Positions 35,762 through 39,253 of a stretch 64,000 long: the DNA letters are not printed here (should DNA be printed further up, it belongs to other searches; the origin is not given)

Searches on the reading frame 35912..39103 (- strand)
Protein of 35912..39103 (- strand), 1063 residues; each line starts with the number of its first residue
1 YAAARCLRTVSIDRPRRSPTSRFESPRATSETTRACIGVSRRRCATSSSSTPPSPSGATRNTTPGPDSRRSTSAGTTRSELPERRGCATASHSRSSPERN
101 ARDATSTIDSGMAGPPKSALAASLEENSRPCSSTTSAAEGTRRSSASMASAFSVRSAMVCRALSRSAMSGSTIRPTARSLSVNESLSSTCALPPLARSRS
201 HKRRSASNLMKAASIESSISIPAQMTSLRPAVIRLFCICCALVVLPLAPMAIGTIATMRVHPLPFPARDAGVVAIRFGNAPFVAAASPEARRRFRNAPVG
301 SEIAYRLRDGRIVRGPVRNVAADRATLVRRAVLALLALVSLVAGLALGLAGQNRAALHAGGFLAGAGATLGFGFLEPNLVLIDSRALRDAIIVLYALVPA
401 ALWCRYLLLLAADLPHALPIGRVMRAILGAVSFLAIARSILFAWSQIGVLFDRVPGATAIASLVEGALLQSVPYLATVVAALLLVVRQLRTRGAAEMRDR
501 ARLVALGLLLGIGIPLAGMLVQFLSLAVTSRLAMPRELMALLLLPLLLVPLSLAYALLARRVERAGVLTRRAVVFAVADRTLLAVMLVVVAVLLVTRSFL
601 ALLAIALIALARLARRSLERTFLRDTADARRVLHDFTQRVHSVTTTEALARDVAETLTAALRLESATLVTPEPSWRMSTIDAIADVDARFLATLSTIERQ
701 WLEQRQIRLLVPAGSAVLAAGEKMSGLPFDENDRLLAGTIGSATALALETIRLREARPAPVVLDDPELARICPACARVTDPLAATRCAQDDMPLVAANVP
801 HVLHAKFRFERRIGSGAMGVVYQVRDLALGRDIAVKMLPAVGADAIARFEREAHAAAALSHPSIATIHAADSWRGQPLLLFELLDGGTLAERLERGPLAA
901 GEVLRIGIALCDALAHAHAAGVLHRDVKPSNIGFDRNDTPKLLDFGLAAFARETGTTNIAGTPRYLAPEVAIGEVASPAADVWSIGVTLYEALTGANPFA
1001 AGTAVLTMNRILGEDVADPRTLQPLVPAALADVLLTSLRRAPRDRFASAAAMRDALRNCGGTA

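Call 38: search_protein_families(library=pfam, proteins=[window:35912-39103:-], max_evalue=0.01)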
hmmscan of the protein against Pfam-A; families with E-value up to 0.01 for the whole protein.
window:35912-39103:- (1063 aa): 3 families
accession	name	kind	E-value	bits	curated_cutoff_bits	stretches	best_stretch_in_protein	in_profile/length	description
PF00069.31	Pkinase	-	1.1e-42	146.7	31.7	1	808-1051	2-257/263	Protein kinase domain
PF07714.23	PK_Tyr_Ser-Thr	-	7.4e-27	94.7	23.1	1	808-1046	2-249/258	Protein tyrosine and serine/threonine kinase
PF03109.22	ABC1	-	0.0062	16.1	22.9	0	875-954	141-220/244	ABC1 atypical kinase-like domain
